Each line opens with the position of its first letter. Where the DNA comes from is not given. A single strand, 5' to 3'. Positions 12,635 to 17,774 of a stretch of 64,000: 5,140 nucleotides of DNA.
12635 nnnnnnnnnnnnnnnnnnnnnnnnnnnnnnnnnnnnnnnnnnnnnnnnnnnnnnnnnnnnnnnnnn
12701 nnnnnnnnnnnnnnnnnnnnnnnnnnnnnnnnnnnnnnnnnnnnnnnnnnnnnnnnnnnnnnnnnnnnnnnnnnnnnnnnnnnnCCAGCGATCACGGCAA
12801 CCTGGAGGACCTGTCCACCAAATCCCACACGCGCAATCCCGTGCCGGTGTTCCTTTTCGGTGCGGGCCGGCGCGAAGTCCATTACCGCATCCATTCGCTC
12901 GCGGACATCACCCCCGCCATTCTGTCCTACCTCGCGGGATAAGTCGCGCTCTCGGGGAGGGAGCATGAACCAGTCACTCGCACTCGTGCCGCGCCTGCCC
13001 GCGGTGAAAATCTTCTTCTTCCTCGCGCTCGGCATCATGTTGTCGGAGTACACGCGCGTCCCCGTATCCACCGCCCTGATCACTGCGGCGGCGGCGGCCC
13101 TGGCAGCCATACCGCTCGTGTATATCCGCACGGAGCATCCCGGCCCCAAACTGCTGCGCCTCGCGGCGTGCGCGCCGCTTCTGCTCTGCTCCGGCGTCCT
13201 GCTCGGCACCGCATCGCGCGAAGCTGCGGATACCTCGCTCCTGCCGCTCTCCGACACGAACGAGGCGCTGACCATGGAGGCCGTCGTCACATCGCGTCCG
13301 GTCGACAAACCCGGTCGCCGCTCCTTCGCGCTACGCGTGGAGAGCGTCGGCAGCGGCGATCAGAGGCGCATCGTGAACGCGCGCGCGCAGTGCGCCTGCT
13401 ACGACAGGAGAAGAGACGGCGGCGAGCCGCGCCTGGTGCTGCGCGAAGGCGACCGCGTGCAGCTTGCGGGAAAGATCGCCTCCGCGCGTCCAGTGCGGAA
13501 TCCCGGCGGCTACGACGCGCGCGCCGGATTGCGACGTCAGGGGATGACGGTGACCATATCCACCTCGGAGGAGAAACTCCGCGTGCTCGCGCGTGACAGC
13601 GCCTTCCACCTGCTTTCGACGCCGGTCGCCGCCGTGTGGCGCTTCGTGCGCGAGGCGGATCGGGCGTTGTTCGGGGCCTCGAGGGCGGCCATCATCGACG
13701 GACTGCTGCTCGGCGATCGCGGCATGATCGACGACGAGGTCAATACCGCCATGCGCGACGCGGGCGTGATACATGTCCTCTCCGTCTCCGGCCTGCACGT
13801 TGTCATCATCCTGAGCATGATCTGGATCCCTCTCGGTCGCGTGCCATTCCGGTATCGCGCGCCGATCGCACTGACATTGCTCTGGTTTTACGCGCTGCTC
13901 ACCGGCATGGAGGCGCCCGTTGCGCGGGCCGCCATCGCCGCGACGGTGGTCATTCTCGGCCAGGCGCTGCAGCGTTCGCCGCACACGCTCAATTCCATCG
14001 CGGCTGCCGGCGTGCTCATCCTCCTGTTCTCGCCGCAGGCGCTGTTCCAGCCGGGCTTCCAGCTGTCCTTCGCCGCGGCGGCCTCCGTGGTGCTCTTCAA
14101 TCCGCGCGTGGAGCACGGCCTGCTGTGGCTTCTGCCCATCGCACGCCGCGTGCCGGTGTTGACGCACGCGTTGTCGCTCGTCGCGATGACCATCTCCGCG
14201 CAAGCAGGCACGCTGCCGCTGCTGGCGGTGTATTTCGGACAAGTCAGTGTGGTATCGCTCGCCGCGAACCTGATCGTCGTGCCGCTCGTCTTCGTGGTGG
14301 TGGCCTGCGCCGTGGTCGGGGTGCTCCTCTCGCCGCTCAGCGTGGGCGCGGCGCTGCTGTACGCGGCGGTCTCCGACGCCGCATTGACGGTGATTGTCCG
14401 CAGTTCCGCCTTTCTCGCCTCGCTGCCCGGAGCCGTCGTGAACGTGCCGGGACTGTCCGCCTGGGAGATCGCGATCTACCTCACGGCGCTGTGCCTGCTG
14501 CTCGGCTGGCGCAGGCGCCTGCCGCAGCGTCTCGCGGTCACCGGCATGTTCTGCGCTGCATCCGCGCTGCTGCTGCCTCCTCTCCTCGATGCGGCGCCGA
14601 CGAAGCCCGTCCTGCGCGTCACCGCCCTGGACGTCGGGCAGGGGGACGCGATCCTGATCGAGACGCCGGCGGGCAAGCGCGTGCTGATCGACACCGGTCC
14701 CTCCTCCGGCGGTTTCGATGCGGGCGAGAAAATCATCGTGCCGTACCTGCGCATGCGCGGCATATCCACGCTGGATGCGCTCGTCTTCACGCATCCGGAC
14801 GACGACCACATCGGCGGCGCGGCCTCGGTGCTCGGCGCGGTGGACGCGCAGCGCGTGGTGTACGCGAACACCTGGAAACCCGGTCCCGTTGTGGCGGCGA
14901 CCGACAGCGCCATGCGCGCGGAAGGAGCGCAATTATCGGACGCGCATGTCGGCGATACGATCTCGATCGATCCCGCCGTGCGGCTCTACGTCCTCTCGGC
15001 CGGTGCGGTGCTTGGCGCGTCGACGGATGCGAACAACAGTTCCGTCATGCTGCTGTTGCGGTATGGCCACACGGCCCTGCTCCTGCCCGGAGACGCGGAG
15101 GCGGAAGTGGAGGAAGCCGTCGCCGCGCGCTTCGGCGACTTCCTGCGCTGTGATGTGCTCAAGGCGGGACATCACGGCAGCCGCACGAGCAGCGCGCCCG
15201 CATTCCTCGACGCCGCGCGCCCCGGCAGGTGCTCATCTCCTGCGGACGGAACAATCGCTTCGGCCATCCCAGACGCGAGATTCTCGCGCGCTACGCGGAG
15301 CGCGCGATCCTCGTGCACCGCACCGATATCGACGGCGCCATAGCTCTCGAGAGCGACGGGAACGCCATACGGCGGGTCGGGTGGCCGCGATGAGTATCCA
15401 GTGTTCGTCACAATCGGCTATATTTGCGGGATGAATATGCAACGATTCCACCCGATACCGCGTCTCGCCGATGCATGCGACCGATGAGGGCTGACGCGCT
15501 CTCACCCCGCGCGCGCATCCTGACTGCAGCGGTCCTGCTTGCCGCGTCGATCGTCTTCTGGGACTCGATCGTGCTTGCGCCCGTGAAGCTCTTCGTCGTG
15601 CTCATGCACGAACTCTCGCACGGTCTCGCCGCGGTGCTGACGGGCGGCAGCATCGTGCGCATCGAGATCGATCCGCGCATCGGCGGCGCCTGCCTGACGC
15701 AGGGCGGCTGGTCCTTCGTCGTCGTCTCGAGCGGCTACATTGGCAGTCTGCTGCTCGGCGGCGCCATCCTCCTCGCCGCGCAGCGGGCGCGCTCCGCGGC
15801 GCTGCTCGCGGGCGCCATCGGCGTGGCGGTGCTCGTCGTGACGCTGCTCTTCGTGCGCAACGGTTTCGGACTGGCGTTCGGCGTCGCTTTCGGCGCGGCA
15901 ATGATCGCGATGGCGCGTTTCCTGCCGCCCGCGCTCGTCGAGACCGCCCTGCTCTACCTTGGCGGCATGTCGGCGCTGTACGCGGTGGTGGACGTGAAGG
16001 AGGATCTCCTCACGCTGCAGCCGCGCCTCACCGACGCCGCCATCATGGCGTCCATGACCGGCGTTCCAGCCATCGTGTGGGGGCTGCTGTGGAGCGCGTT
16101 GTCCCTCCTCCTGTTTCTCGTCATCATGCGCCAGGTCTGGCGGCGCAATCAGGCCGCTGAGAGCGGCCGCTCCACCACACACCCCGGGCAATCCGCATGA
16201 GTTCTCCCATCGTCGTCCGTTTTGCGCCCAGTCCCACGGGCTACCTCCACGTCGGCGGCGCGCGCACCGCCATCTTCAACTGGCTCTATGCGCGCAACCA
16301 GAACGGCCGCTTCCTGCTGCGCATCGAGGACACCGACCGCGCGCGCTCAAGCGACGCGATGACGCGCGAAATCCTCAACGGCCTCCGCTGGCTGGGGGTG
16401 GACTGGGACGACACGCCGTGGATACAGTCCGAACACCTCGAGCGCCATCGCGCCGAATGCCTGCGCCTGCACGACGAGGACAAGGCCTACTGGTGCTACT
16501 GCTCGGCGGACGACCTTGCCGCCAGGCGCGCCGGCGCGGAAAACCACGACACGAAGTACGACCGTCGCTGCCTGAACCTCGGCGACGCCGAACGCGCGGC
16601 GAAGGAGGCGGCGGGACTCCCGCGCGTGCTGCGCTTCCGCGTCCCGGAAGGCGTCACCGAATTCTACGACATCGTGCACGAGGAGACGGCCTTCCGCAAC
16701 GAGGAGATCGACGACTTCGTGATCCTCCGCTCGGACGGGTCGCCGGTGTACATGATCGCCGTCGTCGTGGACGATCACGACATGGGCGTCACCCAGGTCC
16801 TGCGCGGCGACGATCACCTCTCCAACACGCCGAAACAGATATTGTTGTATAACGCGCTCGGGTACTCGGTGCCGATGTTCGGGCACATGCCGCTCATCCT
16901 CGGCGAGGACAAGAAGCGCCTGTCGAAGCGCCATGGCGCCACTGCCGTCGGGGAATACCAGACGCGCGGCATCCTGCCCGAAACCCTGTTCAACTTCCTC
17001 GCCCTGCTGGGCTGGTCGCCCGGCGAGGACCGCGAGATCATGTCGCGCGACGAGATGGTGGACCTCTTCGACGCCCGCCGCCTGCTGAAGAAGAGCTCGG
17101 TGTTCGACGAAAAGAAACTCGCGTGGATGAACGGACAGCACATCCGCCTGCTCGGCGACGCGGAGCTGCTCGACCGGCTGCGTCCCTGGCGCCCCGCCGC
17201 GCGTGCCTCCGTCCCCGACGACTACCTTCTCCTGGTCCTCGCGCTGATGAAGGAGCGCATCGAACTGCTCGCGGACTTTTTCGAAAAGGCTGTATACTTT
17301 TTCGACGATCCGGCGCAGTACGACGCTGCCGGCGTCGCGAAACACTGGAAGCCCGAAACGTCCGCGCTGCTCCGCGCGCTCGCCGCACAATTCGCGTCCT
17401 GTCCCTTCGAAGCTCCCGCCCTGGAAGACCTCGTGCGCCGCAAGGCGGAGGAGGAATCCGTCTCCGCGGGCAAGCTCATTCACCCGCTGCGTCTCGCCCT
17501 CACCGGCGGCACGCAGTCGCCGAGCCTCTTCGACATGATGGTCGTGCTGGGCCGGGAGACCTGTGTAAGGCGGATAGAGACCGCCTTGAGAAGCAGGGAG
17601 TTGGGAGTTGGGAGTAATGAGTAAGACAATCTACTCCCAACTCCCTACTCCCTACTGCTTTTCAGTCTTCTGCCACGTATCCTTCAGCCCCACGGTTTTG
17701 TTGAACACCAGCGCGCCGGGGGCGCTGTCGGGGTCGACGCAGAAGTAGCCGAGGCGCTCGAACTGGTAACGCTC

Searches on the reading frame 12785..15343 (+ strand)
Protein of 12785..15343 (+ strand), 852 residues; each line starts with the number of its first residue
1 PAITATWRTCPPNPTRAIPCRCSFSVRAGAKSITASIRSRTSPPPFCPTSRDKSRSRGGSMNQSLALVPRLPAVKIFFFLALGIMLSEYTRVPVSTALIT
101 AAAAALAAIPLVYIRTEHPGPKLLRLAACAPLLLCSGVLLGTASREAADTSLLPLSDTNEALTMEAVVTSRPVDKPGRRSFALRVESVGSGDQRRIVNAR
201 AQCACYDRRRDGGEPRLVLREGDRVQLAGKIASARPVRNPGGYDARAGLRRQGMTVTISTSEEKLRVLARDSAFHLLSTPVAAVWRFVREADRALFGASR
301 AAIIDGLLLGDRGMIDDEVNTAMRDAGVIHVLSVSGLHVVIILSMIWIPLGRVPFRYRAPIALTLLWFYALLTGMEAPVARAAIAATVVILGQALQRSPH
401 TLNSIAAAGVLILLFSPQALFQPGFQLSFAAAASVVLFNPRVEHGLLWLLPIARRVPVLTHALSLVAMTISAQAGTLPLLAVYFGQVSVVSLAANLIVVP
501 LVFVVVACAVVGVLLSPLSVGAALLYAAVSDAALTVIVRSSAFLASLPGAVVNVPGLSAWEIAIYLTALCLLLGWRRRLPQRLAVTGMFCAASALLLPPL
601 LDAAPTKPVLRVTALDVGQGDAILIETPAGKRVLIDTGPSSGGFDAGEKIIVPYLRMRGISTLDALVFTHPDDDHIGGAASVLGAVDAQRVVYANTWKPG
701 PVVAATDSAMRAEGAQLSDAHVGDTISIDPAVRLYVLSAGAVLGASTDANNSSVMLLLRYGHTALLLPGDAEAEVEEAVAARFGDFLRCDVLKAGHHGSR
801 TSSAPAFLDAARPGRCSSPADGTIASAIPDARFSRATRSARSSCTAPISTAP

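Call 98: search_protein_families(library=ncbifam, proteins=[window:12785-15343:+], max_evalue=0.00001)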
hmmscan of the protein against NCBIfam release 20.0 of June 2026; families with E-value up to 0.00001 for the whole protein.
window:12785-15343:+ (852 aa): 7 families
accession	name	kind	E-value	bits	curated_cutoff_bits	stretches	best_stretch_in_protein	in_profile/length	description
TIGR00361.1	ComEC_Rec2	equivalog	2.4e-87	293.7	190.05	1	237-813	77-625/663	DNA internalization-related competence protein ComEC/Rec2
NF008580.0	PRK11539.1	equivalog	9.7e-52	176.3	969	2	286-691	185-582/758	ComEC family protein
TIGR00360.1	ComEC_N-term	subfamily_domain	6.5e-22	78.6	36.5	1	328-506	1-168/171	ComEC/Rec2-related protein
NF049846.1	blaAHM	exception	1.6e-18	66.7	590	1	610-813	63-255/304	AHM family subclass B3-like metallo-beta-lactamase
NF041809.1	Avs1a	equivalog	1e-11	44.2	420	0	618-683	5-67/387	AVAST type 1 anti-phage system MBL fold metallo-hydrolase Avs1a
NF058524.1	6A-MBL_enzyme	equivalog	5.7e-09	35.6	220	0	617-683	4-77/346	anti-phage 6A-MBL system MBL-fold protein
NF045979.1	ComEC_MAG0480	equivalog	6e-08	31.9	150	1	307-503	202-387/461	MAG0480 family ComEC-like protein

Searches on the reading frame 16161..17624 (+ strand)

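Call 98: search_protein_families(library=ncbifam, proteins=[window:16161-17624:+], max_evalue=0.00001)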
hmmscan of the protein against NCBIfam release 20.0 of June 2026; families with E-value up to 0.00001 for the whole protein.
window:16161-17624:+ (487 aa): 10 families
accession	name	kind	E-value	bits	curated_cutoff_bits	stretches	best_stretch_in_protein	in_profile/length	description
TIGR00464.1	gltX_bact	equivalog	5.4e-151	503.7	289.95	1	17-474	2-465/470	glutamate--tRNA ligase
TIGR03838.1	queuosine_YadB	equivalog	2.4e-73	246.9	276.7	1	18-291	2-263/272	tRNA glutamyl-Q(34) synthetase GluQRS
NF004315.1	PRK05710.1-4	equivalog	7.2e-72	242.1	250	1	20-277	2-271/274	tRNA glutamyl-Q(34) synthetase GluQRS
NF004314.0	PRK05710.1-3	equivalog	8.4e-68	228.9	256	1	13-301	3-276/297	tRNA glutamyl-Q(34) synthetase GluQRS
NF004313.0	PRK05710.1-2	equivalog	7.2e-55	186.2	380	1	18-272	6-260/299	tRNA glutamyl-Q(34) synthetase GluQRS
NF004312.0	PRK05710.1-1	equivalog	1.3e-46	159.4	453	1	15-276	12-259/306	tRNA glutamyl-Q(34) synthetase GluQRS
NF003169.0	PRK04156.1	equivalog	6.5e-37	127.4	516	2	15-127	100-213/567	glutamate--tRNA ligase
TIGR00463.1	gltX_arch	equivalog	3.7e-33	114.9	401.75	1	17-255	94-331/560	glutamate--tRNA ligase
NF011291.0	PRK14703.1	equivalog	3.3e-18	65.3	681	1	16-129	31-144/769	glutamine--tRNA ligase/YqeY domain fusion protein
TIGR00440.1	glnS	equivalog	8e-15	54.7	425.8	1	19-128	3-112/524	glutamine--tRNA ligase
